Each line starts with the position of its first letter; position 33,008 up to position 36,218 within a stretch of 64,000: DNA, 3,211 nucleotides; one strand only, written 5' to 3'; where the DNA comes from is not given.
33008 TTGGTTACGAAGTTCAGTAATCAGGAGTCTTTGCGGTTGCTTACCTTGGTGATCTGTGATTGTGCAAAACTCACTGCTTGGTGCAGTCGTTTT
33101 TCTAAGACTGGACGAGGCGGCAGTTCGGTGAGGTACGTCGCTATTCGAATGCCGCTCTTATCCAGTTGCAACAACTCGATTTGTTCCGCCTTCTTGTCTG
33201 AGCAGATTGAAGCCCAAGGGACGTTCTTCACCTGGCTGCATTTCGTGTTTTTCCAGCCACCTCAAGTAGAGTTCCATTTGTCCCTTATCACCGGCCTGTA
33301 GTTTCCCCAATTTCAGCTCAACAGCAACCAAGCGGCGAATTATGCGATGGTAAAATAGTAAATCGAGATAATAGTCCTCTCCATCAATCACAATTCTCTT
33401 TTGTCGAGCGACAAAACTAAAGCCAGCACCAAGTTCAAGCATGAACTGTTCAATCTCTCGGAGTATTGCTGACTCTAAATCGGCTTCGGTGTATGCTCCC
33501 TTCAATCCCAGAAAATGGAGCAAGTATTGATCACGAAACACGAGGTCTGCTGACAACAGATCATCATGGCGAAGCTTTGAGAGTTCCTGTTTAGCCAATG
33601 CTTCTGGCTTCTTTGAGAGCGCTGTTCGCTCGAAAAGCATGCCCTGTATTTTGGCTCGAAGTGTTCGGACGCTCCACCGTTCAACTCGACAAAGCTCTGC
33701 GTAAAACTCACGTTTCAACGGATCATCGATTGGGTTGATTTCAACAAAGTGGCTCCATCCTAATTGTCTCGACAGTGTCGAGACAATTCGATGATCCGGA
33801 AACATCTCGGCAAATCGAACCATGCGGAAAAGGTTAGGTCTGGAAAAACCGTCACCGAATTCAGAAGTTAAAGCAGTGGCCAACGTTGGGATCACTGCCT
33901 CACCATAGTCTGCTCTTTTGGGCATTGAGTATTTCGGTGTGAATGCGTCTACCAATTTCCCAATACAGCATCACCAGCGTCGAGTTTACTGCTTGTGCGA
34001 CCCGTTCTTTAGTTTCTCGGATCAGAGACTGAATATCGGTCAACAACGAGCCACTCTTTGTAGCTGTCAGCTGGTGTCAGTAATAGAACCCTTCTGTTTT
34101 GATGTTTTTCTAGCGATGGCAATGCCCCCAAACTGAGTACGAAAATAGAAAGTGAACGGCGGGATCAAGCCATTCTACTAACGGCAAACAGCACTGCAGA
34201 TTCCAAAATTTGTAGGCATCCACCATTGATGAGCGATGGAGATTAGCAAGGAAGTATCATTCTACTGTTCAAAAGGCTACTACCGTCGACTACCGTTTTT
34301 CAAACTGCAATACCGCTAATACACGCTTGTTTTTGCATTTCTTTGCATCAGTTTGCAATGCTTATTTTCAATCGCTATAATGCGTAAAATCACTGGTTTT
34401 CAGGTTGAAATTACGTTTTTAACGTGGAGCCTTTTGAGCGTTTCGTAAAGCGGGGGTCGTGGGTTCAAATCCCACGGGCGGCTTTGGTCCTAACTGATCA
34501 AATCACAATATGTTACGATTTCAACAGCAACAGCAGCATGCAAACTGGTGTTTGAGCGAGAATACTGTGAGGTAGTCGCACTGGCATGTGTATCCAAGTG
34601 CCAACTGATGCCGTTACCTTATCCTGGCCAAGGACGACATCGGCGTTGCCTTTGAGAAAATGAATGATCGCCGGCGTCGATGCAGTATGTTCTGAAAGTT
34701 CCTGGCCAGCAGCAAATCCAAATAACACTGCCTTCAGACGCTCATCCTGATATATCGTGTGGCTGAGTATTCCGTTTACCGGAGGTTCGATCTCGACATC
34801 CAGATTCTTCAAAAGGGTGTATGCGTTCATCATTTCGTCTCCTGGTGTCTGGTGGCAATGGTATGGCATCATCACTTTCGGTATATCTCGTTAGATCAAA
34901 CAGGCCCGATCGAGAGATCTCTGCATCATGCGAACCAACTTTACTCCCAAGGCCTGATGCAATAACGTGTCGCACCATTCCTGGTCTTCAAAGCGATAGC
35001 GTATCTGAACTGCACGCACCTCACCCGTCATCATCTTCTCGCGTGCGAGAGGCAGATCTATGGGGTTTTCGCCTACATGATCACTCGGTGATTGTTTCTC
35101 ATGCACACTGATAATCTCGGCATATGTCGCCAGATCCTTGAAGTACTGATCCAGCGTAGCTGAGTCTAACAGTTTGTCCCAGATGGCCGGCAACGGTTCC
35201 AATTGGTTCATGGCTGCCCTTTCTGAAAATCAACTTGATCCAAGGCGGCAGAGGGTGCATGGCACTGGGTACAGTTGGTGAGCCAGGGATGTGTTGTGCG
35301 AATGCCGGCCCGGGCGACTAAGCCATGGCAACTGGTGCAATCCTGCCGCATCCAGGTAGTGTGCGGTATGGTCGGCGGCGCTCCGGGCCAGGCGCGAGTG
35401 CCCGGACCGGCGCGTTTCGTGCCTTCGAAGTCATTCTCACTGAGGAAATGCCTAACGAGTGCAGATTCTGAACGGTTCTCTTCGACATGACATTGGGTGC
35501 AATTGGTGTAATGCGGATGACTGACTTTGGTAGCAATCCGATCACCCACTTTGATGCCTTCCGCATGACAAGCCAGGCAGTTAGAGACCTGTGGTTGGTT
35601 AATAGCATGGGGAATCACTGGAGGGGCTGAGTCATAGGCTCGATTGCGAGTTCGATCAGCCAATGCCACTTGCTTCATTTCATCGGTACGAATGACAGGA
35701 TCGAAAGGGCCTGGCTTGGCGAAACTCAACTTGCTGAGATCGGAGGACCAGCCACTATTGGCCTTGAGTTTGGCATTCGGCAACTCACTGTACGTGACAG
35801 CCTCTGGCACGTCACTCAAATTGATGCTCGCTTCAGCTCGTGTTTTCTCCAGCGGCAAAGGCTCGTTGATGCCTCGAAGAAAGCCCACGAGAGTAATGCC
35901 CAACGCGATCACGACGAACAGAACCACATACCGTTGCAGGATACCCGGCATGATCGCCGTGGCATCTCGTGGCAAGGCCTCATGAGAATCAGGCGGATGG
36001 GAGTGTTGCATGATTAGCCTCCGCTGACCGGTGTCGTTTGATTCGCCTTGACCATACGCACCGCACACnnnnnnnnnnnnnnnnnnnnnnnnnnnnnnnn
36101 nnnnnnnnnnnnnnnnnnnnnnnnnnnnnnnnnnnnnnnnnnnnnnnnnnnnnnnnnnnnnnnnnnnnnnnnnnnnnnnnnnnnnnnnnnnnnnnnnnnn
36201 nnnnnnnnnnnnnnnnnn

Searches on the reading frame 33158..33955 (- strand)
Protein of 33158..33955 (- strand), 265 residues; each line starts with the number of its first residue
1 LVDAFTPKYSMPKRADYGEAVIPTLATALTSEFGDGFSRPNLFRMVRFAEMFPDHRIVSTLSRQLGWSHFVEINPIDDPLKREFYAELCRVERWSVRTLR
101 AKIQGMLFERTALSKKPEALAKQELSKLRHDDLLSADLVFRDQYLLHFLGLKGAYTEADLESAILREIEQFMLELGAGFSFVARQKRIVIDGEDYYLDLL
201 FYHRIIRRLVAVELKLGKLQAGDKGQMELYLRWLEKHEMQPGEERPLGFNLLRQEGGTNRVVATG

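Call 47: search_protein_families(library=pfam, proteins=[window:33158-33955:-], max_evalue=0.01)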
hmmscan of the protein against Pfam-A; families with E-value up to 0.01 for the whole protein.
window:33158-33955:- (265 aa): 2 families
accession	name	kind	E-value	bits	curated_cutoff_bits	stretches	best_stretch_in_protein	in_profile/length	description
PF06250.17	YhcG_C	-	9.9e-38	129.9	32.5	1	139-254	3-118/157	YhcG PDDEXK nuclease domain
PF17761.7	DUF1016_N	-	1.3e-31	109.9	32.8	1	12-110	39-137/137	DUF1016 N-terminal domain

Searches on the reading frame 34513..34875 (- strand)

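Call 47: search_protein_families(library=pfam, proteins=[window:34513-34875:-], max_evalue=0.01)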
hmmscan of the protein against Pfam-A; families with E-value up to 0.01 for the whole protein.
window:34513-34875:- (120 aa): 1 family
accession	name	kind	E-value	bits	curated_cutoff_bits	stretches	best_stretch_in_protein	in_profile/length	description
PF07883.17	Cupin_2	-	0.00019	21.5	27.2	1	52-114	3-67/70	Cupin domain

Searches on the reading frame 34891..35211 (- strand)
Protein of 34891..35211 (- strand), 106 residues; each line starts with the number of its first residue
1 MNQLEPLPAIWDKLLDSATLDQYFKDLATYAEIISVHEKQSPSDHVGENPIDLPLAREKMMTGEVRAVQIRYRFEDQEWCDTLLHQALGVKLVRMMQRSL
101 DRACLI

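Call 47: search_protein_families(library=pfam, proteins=[window:34891-35211:-], max_evalue=0.01)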
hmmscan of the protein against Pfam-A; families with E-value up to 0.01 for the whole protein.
window:34891-35211:- (106 aa): 0 families

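Call 69: find_homologous_proteins(query=window:34891-35211:-, max_evalue=0.001)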
Query window:34891-35211:- (106 aa): 16 proteins with E <= 0.001 among 18 candidates.
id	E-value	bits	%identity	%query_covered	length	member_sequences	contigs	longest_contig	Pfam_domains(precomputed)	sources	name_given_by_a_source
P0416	1.3e-64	232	100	100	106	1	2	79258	-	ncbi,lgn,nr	ncbi:MAG TPA: hypothetical protein PLN21_01795 [Gemmatales bacterium]|nr:hypothetical protein [Gemma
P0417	2.7e-43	164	76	92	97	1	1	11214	-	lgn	-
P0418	6.6e-42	159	75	92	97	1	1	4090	-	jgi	jgi:hypothetical protein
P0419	1.1e-41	159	74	92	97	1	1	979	-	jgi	jgi:hypothetical protein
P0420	3.6e-41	157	72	92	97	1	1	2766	-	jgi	jgi:hypothetical protein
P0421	3.8e-41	157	72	92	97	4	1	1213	-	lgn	-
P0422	2.3e-40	155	72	92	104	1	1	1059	-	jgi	-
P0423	3.2e-40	154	73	92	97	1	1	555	-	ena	-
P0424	3.2e-40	154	74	92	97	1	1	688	-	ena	-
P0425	3.9e-39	151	73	92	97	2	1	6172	-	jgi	-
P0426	4.2e-39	151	72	92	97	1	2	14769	-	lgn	-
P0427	5.5e-39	150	72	92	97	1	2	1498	-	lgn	-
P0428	1.2e-38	149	72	92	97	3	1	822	-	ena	-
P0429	1.1e-37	146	68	92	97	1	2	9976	-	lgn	-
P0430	2.5e-36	142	68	93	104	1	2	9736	-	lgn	-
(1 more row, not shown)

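Call 76: predict_structure(alignment_id=A3)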
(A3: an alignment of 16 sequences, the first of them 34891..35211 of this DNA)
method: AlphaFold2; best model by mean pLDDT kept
length: 106 residues; sequences in the alignment: 16
mean_pLDDT: 75.5   pTM: 0.67
mean pLDDT of the five models: 75.5, 75.5, 75.1, 75.1, 74.9
residues with pLDDT >= 90: 15; 70-90: 60; 50-70: 13; < 50: 18
segments of 3 or more residues with pLDDT < 50: 1-9, 99-106
pLDDT, mean of each block of 10 residues (from residue 1): 45 76 89 86 61 90 87 86 85 73 37
secondary structure, 60 per line:
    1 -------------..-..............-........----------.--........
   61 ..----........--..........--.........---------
elements in order: H17-30 E32-39 H53-62 E67-74 E77-86 E89-97

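Call 79: fold_search(model_id=the predicted structure, library=pdb)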
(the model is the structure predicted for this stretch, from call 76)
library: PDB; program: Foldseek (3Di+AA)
matches with E <= 10: 470; with E <= 0.001: 0
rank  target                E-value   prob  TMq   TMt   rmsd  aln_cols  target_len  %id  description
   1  5oiu_C                4.2e-01  0.25  0.31  0.11  11.7       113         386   12  Crystal structure of PilF type IV pilus assembly ATPase from Thermus thermophilus (released 2018-08-08)
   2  2gfg_A                4.8e-01  0.38  0.35  0.21   9.6        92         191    6  Crystal structure of a putative adenylate cyclase (bh2851) from bacillus halodurans at 2.12 A resolution (released 2006-05-02)
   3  9a65_B                4.8e-01  0.15  0.28  0.06  10.9        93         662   17  Integrative model of YVAQ-MCPB by crosslinking MS and deep learning (released 2024-09-18)
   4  5tsh_D                5.4e-01  0.23  0.31  0.10  12.0       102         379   14  PilB from Geobacter metallireducens bound to AMP-PNP (released 2017-05-17)
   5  2vt8_B                6.0e-01  0.51  0.43  0.33   7.4        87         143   11  Structure of a conserved dimerisation domain within Fbox7 and PI31 (released 2008-05-20)
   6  8cli_B                6.0e-01  0.51  0.33  0.06   4.0        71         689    6  TFIIIC TauB-DNA monomer (released 2023-06-21)
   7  2gfg_C                6.0e-01  0.35  0.36  0.22   9.9        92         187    9  Crystal structure of a putative adenylate cyclase (bh2851) from bacillus halodurans at 2.12 A resolution (released 2006-05-02)
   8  5tph_B                6.0e-01  0.16  0.29  0.26  12.5       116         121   12  Crystal structure of a de novo designed protein homodimer with curved beta-sheet (released 2017-01-25)
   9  5bsz                  6.0e-01  0.05  0.21  0.11  17.9       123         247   15  X-ray structure of the sugar N-methyltransferase KedS8 from Streptoalloteichus sp ATCC 53650 (released 2015-07-29)
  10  5tsg_D                7.2e-01  0.10  0.25  0.10  12.0       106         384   12  PilB from Geobacter metallireducens bound to ADP (released 2017-05-17)
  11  9r2r_D                7.2e-01  0.07  0.19  0.20  11.1        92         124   12  De novo designed M7 protein fold (released 2025-05-14)
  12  2vt8_A                8.6e-01  0.44  0.43  0.34   7.1        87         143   13  Structure of a conserved dimerisation domain within Fbox7 and PI31 (released 2008-05-20)
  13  4ouh_D                8.6e-01  0.38  0.41  0.31   9.2        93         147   14  Crystal structure of the FP domain of Human PI31 Proteasome Inhibitor (released 2015-02-25)
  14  5ohm_J                9.2e-01  0.12  0.27  0.31   8.1        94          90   10  K33-specific affimer bound to K33 diUb (released 2017-10-04)
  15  5zfr_B                1.0e+00  0.12  0.27  0.09  12.4       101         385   10  Crystal structure of PilB, an extension ATPase motor of Type IV pilus, from Geobacter sulfurreducens (released 2018-09-19)
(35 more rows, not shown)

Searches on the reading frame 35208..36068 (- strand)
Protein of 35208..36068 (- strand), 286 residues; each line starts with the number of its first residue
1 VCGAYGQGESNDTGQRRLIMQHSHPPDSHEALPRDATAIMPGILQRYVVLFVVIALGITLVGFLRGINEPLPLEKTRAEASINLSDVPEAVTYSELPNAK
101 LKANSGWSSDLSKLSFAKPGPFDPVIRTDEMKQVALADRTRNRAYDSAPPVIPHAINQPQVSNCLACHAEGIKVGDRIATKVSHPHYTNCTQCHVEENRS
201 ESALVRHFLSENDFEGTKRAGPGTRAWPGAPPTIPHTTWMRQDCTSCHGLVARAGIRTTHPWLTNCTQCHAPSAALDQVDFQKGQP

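Call 7: search_protein_families(library=pfam, proteins=[window:35208-36068:-], max_evalue=0.01)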
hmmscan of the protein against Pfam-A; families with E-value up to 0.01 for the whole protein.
window:35208-36068:- (286 aa): 6 families
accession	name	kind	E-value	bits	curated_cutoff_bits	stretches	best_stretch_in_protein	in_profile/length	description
PF03892.19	NapB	-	7.7e-13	49.1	25.1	1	128-193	27-95/127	Nitrate reductase cytochrome c-type subunit (NapB)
PF02085.21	Cytochrom_CIII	-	3e-06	27.9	22.9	0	158-201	43-89/101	Class III cytochrome C family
PF14537.11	Cytochrom_c3_2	-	9.4e-05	23.2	25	0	157-201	22-71/79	Cytochrome c3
PF22113.1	Mtrc-MtrF_II-IV_dom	-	0.0001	22.3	30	0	242-278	7-43/176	Outer membrane cytochrome MtrC/MtrF-like, domains II/IV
PF14522.11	Cytochrome_C7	-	0.00027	21.1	24.8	0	241-274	13-52/67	Cytochrome c7 and related cytochrome c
PF09699.15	Paired_CXXCH_1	-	0.00042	20.4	20.6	0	265-275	8-18/41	Doubled CXXCH motif (Paired_CXXCH_1)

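Call 8: search_protein_families(library=ncbifam, proteins=[window:35208-36068:-], max_evalue=0.01)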
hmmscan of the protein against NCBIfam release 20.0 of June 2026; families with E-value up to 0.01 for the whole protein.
window:35208-36068:- (286 aa): 6 families
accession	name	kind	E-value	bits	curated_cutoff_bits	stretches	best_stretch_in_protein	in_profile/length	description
NF045713.1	CxxCH_16_HmcA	equivalog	0.00075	18.2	400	0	162-203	112-148/541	sulfate respiration complex hexadecaheme cytochrome HmcA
TIGR03507.1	decahem_SO1788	subfamily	0.0032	16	209.3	0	157-199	265-307/672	OmcA/MtrC family decaheme c-type cytochrome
TIGR03153.1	cytochr_NrfH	equivalog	0.004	17.2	134.2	0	162-195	103-134/138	cytochrome c nitrite reductase small subunit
NF041781.1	mnquin_red_QrcA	equivalog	0.0049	16.5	180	0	236-273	38-74/174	menaquinone reductase multiheme cytochrome c subunit QrcA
TIGR03508.1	decahem_SO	subfamily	0.0051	16.3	192.2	0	163-274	96-200/258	DmsE family decaheme c-type cytochrome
NF047727.1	4hemeCytCCctA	equivalog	0.008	16.3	180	0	241-273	57-90/109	tetraheme c-type cytochrome CctA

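Call 80: search_protein_families(library=ncbifam, proteins=[window:35208-36011:-], max_evalue=0.001)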
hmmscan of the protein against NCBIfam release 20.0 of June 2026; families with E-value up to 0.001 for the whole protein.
window:35208-36011:- (267 aa): 2 families
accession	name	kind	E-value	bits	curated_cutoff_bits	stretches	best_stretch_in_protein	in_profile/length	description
NF045722.1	c3_cytochr_TmcA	equivalog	4.4e-05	23.3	114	0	137-188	52-101/125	acidic tetraheme cytochrome c3 TmcA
NF045713.1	CxxCH_16_HmcA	equivalog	0.00057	18.6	400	0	143-184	112-148/541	sulfate respiration complex hexadecaheme cytochrome HmcA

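Call 95: search_solved_structures(query=window:35208-36011:-, max_evalue=1, show_alignments=1)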
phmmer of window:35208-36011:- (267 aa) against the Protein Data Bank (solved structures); distinct sequences matched with E-value up to 1: 17.
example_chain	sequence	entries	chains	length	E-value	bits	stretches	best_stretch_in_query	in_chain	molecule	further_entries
3ml1_B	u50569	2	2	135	0.00079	22.1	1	119-170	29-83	Diheme cytochrome c napB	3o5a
1ogy_B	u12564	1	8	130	0.0024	20.5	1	112-153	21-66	DIHEME CYTOCHROME C NAPB MOLECULE: NITRATE REDUCTASE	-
2k3v_A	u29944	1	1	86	0.089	15.4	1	222-256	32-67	Tetraheme cytochrome c-type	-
6hr0_A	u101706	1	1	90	0.26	13.8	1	221-254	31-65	Cytochrome C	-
3sj1_X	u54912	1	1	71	0.28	13.7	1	133-181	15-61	CYTOCHROME C7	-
3sel_X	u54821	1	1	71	0.38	13.3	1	133-180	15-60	CYTOCHROME C7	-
3sj4_X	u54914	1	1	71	0.38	13.3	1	133-181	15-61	CYTOCHROME C7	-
2lzz_A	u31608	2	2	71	0.49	13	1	132-180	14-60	Cytochrome c, 3 heme-binding sites | PpcA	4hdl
3sj0_X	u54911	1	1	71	0.49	12.9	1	133-181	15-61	CYTOCHROME C7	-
1jni_A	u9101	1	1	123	0.51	12.9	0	126-169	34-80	DIHEME CYTOCHROME C NAPB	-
4hbf_A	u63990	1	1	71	0.67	12.5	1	132-180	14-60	PpcA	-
4haj_A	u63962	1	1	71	0.67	12.5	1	132-180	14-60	PpcA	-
4hc3_A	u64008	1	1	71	0.68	12.5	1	132-180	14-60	PpcA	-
2n91_A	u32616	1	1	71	0.72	12.4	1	133-180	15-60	Cytochrome C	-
1os6_A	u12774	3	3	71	0.77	12.3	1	133-180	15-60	PpcA | Cytochrome c3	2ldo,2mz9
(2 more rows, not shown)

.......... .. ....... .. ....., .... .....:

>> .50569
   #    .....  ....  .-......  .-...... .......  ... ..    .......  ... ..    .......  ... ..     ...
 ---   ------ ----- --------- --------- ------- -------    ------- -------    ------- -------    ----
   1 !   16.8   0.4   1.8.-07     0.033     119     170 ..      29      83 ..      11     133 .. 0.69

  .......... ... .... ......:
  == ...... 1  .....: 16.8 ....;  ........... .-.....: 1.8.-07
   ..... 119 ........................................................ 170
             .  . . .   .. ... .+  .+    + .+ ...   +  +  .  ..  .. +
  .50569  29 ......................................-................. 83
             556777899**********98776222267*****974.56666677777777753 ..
